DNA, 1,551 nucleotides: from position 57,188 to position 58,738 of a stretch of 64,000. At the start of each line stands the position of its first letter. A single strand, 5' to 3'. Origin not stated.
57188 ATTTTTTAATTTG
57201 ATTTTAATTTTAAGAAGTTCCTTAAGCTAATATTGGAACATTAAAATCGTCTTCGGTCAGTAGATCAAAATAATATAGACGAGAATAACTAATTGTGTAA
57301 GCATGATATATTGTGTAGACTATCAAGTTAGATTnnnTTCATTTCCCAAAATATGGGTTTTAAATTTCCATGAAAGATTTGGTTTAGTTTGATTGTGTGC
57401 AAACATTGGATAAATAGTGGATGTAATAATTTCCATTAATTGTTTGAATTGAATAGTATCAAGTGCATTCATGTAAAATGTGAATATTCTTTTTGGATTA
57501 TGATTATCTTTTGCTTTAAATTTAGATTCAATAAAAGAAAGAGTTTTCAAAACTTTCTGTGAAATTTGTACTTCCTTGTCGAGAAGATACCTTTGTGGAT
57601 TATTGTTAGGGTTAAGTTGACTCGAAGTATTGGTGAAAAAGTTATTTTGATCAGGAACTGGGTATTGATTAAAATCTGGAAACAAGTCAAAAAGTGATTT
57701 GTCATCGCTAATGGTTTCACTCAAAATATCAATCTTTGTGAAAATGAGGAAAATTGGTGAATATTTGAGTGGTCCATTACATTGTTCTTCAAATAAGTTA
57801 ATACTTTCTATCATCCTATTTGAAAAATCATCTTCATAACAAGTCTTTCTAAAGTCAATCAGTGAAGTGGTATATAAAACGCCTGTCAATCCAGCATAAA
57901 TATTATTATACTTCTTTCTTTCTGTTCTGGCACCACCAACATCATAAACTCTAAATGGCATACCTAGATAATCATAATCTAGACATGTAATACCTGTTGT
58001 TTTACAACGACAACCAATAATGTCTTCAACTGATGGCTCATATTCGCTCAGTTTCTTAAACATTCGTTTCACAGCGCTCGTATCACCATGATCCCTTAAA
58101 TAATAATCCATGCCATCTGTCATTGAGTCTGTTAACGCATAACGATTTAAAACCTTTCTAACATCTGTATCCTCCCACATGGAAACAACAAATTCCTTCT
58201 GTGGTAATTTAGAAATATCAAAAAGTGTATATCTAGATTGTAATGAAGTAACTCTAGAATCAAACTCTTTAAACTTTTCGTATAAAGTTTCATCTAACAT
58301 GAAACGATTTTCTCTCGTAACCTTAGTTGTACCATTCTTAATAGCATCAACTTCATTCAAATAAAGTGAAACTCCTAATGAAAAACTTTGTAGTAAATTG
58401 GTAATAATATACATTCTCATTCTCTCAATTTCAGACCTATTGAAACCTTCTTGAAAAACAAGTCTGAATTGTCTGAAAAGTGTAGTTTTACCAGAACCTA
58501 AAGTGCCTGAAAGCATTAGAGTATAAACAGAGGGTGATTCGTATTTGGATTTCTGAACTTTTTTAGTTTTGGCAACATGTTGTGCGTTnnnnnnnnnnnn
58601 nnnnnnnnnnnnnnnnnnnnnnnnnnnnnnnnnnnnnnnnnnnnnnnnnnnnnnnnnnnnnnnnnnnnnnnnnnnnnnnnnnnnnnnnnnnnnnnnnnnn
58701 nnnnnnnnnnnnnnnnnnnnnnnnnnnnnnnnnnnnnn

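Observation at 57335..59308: G-alpha paralogue with catalytic Gln replaced by Ala and three other G-box substitutions: a likely GTPase-dead or signalling-locked G-alpha-like protein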

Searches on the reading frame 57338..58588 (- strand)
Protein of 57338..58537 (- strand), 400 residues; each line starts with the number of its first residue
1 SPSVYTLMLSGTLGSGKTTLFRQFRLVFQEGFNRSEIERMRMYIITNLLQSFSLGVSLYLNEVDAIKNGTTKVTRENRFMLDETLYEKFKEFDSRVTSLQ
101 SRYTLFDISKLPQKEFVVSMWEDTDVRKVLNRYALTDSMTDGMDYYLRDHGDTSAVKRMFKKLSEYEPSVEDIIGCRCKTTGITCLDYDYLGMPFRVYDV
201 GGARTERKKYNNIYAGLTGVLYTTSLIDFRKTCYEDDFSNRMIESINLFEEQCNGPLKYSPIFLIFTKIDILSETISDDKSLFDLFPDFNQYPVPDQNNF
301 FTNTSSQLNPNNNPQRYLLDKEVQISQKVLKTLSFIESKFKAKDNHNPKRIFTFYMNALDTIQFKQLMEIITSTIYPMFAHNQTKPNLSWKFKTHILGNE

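Call 9: find_homologous_proteins(query=window:57338-58537:-, max_evalue=1e-10)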
Query seq(400 aa) (400 aa): 2 proteins with E <= 1e-10 among 3537 candidates.
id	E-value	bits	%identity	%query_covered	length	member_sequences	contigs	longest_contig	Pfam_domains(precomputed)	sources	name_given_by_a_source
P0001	7.8e-267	902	100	100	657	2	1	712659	PF00503.27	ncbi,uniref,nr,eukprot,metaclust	ncbi:guanine nucleotide binding protein alpha subunit [Naegleria gruberi]|uniref:Guanine nucleotide 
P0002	3.2e-114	400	48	95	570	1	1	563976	PF00503.27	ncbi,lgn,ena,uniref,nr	ncbi:hypothetical protein FDP41_009257 [Naegleria fowleri]|uniref:Uncharacterized protein n=1 Tax=Na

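Call 25: search_protein_representatives(alignment_id=A1)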
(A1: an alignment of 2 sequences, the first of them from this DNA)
Query: 2 sequences, 427 profile positions. Proteins with E-value up to 0.001 (for the whole library): 5216; up to 1e-10: 2524; up to 1e-30: 13. The best 150 are listed.
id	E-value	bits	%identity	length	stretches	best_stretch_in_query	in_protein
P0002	5.2e-251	849.3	-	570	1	1-410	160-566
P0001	3.8e-238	806.9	-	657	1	1-427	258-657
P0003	3.9e-92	325.8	-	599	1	2-409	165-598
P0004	3.3e-40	154.8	-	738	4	168-312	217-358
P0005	8.3e-39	150.1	-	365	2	6-293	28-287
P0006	2.4e-37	145.3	-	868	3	184-317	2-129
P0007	1.4e-36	142.8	-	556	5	175-281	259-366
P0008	4.9e-33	131.1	-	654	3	8-313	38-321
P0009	6.0e-33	130.8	-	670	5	168-297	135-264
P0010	2.2e-32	128.9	-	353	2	6-294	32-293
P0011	4.9e-32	127.8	-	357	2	7-295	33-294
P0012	7.0e-31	124.0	-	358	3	166-321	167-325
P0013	7.9e-31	123.9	-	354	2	6-294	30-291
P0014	1.5e-29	119.7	-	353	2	121-294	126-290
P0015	1.9e-29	119.3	-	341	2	7-294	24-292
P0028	5.7e-28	114.4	-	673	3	170-300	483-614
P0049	3.5e-26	108.5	-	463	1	8-289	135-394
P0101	2.2e-24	102.6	-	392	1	7-356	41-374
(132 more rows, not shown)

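Call 27: list_cluster_members(proteins=[P0003, P0101, P0002, P0001, P0028, P0049, P0004, P0005])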
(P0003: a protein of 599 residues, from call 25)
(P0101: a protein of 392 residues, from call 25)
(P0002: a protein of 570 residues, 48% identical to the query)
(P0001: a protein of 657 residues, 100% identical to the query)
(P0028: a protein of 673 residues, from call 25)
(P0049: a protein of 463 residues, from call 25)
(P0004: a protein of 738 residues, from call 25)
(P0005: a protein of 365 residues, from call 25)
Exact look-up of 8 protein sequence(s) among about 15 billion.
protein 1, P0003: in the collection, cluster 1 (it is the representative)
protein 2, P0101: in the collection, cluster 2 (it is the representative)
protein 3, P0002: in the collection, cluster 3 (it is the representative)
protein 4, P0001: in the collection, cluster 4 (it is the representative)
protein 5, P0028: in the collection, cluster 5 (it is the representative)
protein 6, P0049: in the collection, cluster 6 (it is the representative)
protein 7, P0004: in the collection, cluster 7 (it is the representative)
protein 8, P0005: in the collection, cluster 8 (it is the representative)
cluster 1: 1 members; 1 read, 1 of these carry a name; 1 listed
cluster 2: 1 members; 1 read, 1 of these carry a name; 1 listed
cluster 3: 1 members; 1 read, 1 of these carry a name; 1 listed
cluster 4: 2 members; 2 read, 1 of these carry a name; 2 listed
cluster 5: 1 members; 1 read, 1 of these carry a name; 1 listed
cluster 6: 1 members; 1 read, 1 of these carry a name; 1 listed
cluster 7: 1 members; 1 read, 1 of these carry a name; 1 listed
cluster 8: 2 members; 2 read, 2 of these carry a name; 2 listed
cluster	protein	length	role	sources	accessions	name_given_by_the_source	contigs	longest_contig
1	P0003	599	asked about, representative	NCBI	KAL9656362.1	hypothetical protein ABK040_005128 [Willaertia magna]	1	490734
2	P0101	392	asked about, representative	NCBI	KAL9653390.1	hypothetical protein ABK040_002026 [Willaertia magna]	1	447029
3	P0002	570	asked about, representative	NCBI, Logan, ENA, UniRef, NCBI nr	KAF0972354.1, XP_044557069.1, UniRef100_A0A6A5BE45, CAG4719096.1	hypothetical protein FDP41_009257 [Naegleria fowleri] | Uncharacterized protein n=1 Tax=Naegleria fowleri TaxID=5763 RepID=A0A6A5BE45_NAEFO | uncharacterized protein FDP41_009257 [Naegleria fowleri]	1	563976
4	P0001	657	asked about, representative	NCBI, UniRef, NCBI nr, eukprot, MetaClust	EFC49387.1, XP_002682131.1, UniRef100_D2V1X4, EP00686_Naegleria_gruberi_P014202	guanine nucleotide binding protein alpha subunit [Naegleria gruberi] | Guanine nucleotide binding protein alpha subunit n=1 Tax=Naegleria gruberi TaxID=5762 ... | XP_002682131.1 guanine nucleotide binding protein alpha subunit [Naegleria gruberi strain ...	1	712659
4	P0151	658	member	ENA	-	-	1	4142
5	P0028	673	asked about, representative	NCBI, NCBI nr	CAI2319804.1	unnamed protein product [Caenorhabditis sp. 36 PRJEB53466]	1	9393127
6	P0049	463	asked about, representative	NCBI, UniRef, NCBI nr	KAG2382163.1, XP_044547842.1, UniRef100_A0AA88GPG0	hypothetical protein C9374_005365 [Naegleria lovaniensis] | Uncharacterized protein n=1 Tax=Naegleria lovaniensis TaxID=51637 RepID=A0AA88GPG0_NAELO | uncharacterized protein C9374_005365 [Naegleria lovaniensis]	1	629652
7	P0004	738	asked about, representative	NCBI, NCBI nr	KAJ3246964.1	guanine nucleotide-binding protein subunit alpha [Chytriomyces hyalinus]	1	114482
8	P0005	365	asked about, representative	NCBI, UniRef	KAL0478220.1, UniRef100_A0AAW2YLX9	heterotrimeric G protein subunit alpha [Acrasis kona] | Heterotrimeric G protein subunit alpha n=1 Tax=Acrasis kona TaxID=1008807 ...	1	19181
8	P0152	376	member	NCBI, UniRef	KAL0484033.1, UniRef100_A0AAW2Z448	guanine nucleotide-binding protein G(i) subunit alpha [Acrasis kona] | Guanine nucleotide-binding protein G(I) subunit alpha n=1 Tax=Acrasis kona TaxID=1008807 ...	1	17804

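Call 29: find_encoding_contigs(protein=P0003, flank=10000, max_places=3)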
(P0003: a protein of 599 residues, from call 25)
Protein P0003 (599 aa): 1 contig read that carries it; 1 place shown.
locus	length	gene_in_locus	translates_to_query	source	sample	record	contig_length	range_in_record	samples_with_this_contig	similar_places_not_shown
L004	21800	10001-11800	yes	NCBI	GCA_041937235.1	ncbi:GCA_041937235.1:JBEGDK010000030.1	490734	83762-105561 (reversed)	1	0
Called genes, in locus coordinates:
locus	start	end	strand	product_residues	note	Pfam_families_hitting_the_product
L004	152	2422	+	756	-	-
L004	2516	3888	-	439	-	-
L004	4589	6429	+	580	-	PF05977:MFS_3, PF07690:MFS_1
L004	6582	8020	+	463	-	PF01408:GFO_IDH_MocA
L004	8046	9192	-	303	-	PF00581:Rhodanese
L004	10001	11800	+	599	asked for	PF00503:G-alpha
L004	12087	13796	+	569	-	PF00646:F-box (weak), PF12937:F-box-like (weak), PF12799:LRR_4 (faint)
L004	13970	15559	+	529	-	-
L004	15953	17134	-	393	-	PF25390:WD40_RLD (weak), PF00415:RCC1 (faint), PF25390:WD40_RLD, PF13540:RCC1_2 (weak)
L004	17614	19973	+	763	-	-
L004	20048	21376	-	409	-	PF00503:G-alpha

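Call 42: find_homologous_proteins(query=A1, max_evalue=0.001)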
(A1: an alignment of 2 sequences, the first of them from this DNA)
Query A1 (2 sequences) (400 aa, profile of the alignment): 4 proteins with E <= 0.001 among 8000 candidates.
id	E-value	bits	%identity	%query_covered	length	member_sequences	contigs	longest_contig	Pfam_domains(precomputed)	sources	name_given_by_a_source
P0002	1.6e-250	849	48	95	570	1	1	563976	PF00503.27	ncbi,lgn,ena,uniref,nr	ncbi:hypothetical protein FDP41_009257 [Naegleria fowleri]|uniref:Uncharacterized protein n=1 Tax=Na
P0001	1.2e-237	807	100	100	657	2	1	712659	PF00503.27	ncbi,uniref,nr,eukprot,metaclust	ncbi:guanine nucleotide binding protein alpha subunit [Naegleria gruberi]|uniref:Guanine nucleotide 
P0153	6.0e-18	83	26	71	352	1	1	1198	PF00025.28,PF00503.27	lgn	-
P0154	1.9e-4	39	28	29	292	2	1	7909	PF00025.28,PF00503.27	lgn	-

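Call 51: predict_structure(alignment_id=A4)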
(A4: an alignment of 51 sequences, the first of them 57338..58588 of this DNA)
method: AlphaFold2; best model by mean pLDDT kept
length: 417 residues; sequences in the alignment: 51
mean_pLDDT: 85.7   pTM: 0.86
mean pLDDT of the five models: 85.7, 85.1, 84.4, 84.3, 84.0
residues with pLDDT >= 90: 230; 70-90: 120; 50-70: 40; < 50: 27
segments of 3 or more residues with pLDDT < 50: 1-4, 322-327, 405-417
pLDDT, mean of each block of 10 residues (from residue 1): 48 71 97 96 96 93 89 90 92 84 89 68 68 86 87 78 75 85 92 92 95 97 95 95 95 94 98 96 95 88 97 88 49 83 95 98 96 96 95 80 49 39
secondary structure, 60 per line:
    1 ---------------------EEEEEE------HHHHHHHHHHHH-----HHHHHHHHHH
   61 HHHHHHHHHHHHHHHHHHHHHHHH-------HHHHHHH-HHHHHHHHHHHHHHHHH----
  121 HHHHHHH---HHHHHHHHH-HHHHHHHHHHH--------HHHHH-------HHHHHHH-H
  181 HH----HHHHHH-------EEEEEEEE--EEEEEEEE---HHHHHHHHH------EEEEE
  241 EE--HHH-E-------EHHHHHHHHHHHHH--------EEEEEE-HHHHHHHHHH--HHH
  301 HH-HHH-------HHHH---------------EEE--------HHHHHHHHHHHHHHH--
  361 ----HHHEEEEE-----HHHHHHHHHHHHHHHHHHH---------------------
elements in order: E22-27 H34-45 H51-84 H92-98 H100-116 H121-127 H131-139 H141-151 H160-164 H172-178 H187-192 E200-207 E210-217 H221-229 E236-242 H258-270 E279-284 H286-295 H298-302 H314-317 E333-335 H344-358 E368-372 H378-396

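Call 54: fold_search(model_id=the predicted structure, library=pdb)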
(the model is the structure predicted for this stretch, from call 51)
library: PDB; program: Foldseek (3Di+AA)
matches with E <= 10: 1955; with E <= 0.001: 937
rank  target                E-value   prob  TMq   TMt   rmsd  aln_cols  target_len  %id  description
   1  1azt_B                1.3e-21  1.00  0.69  0.83   4.2       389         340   22  GS-ALPHA COMPLEXED WITH GTP-GAMMA-S (released 1998-02-25)
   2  4qj3_A                6.2e-21  1.00  0.64  0.83   4.3       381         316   21  Structure of a fragment of human phospholipase C-beta3 delta472-559, in complex with Galphaq (released 2014-10-22)
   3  9u3p_B                6.2e-21  1.00  0.65  0.80   5.4       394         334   21  Cryo-EM structure of human AC9-Gs complex (soluble domain) (released 2025-06-11)
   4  1azs_C                6.6e-21  1.00  0.68  0.83   4.2       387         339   21  COMPLEX OF GS-ALPHA WITH THE CATALYTIC DOMAINS OF MAMMALIAN ADENYLYL CYCLASE (released 1998-02-25)
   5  2ik8_C                7.3e-21  1.00  0.64  0.85   4.5       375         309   21  Crystal structure of the heterodimeric complex of human RGS16 and activated Gi alpha 1 (released 2006-11-21)
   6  8htg_B                1.1e-20  1.00  0.68  0.84   4.7       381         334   22  Crystal structure of Golf in complex with GTP-gamma S and Mg (released 2023-12-20)
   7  3c15_C                1.3e-20  1.00  0.66  0.82   4.6       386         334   22  Complex of GS-Alpha with the Catalytic Domains of Mammalian Adenylyl Cyclase: Complex with Pyrophosphate and Mg (released 2009-02-03)
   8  1got_A                1.4e-20  1.00  0.65  0.79   4.8       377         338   22  HETEROTRIMERIC COMPLEX OF A GT-ALPHA/GI-ALPHA CHIMERA AND THE GT-BETA-GAMMA SUBUNITS (released 1997-03-12)
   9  2ode_C                1.6e-20  1.00  0.63  0.82   4.5       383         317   20  Crystal structure of the heterodimeric complex of human RGS8 and activated Gi alpha 3 (released 2007-02-06)
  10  1shz_A                1.7e-20  1.00  0.63  0.79   5.1       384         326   22  Crystal Structure of the p115RhoGEF rgRGS Domain in A Complex with Galpha(13):Galpha(i1) Chimera (released 2005-01-18)
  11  4n0d                  1.9e-20  1.00  0.64  0.82   4.6       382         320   20  Crystal structure of the K345L variant of the Gi alpha1 subunit bound to GTPgammaS (released 2014-03-12)
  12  5kdl_A                2.0e-20  1.00  0.64  0.85   4.4       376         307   20  Crystal structure of the 4 alanine insertion variant of the Gi alpha1 subunit bound to GTPgammaS (released 2016-08-03)
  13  4paq                  2.1e-20  1.00  0.63  0.82   4.6       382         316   20  A conserved phenylalanine as relay between the 5 helix and the GDP binding region of heterotrimeric G protein (released 2014-07-30)
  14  8htg_C                2.3e-20  1.00  0.67  0.83   4.8       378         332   22  Crystal structure of Golf in complex with GTP-gamma S and Mg (released 2023-12-20)
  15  1svs                  2.7e-20  1.00  0.64  0.83   4.5       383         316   20  Structure of the K180P mutant of Gi alpha subunit bound to GppNHp. (released 2004-06-01)
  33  1azt_A                1.1e-19  1.00  0.67  0.83   4.9       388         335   22  GS-ALPHA COMPLEXED WITH GTP-GAMMA-S (released 1998-02-25)
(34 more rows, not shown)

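Call 70: find_encoding_contigs(protein=P0151, flank=3000, max_places=3)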
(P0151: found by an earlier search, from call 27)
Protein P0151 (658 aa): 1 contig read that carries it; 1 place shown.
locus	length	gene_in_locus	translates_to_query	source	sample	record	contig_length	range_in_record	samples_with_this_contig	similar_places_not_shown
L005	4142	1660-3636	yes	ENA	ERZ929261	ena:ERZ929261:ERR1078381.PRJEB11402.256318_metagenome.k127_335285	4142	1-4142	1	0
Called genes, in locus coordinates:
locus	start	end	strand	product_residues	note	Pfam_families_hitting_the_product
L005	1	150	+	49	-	?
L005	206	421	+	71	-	-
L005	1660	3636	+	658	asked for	PF00503:G-alpha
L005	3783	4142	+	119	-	PF04421:Mss4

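Call 72: find_related_loci(query=A6, collection=metagenome_contigs, flank=3000)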
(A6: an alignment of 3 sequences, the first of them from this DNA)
Query A6 (383 aa) in metagenome_contigs; peptide patterns used: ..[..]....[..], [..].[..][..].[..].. (x = any residue, [..] = any of these).
380 stretches matched a pattern; 1 encode a relative of the query (tblastn E <= 1e-3); 1 distinct loci.
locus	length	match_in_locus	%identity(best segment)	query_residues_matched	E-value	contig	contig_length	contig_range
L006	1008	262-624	40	171-289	2e-24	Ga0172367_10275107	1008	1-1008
